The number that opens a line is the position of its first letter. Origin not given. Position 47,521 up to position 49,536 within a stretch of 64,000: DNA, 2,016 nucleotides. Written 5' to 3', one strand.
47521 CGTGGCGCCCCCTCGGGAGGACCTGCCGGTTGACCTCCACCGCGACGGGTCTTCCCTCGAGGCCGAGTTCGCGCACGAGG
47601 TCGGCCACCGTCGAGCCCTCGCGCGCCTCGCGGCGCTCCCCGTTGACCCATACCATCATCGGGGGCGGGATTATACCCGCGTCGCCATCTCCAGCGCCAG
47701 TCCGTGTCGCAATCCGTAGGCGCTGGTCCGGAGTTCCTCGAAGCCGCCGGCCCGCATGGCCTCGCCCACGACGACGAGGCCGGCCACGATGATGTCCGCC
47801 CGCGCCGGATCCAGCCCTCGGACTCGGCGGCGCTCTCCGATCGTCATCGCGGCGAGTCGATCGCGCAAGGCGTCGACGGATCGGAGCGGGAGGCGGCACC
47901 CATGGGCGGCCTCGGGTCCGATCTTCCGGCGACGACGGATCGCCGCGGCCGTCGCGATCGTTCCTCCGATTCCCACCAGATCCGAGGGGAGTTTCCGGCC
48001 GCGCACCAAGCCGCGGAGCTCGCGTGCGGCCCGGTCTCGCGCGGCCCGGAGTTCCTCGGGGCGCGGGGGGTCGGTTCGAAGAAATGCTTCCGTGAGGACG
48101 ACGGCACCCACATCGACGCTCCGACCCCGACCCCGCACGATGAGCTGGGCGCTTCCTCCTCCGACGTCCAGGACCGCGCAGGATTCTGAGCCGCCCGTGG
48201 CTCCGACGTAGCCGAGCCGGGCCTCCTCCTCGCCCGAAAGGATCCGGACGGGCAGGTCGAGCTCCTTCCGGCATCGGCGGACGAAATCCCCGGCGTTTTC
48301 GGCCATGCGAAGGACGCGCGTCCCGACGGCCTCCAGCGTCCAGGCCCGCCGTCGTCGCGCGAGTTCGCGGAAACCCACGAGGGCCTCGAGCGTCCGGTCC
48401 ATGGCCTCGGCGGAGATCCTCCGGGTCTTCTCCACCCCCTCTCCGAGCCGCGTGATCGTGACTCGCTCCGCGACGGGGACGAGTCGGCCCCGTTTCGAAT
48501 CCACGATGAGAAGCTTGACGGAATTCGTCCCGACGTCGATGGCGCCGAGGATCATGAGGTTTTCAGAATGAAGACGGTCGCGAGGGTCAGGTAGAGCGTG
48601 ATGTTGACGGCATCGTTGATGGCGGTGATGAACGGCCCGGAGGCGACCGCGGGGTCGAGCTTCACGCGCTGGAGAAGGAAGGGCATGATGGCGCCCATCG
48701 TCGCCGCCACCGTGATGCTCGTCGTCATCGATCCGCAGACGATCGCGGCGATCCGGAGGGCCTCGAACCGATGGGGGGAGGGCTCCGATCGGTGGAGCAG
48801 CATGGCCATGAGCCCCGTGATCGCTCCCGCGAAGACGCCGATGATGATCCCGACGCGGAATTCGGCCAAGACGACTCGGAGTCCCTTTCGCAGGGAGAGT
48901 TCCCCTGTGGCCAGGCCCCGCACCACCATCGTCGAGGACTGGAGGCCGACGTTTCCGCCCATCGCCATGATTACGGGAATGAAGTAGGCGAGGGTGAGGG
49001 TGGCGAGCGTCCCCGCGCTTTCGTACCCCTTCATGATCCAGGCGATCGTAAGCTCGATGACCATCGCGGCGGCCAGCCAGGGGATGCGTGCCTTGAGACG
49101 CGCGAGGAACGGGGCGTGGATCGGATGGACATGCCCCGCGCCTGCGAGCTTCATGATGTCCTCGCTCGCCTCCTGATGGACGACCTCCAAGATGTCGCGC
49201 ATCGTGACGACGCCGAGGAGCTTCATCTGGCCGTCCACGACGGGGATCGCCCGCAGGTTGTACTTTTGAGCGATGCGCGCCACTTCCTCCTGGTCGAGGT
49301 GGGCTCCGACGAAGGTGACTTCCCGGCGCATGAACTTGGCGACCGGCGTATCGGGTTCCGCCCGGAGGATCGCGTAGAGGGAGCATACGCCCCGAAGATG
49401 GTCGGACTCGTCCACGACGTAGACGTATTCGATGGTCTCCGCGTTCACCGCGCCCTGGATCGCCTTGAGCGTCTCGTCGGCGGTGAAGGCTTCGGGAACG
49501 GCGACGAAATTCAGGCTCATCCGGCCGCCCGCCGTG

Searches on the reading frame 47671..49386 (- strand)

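Call 48: search_protein_families(library=pfam, proteins=[window:47671-49386:-], max_evalue=0.00001)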
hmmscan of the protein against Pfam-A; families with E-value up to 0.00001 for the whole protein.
window:47671-49386:- (571 aa): 1 family
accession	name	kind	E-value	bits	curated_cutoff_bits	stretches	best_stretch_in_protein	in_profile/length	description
PF02541.22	Ppx-GppA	-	3e-48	165.2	27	1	294-569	2-283/285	Ppx/GppA phosphatase family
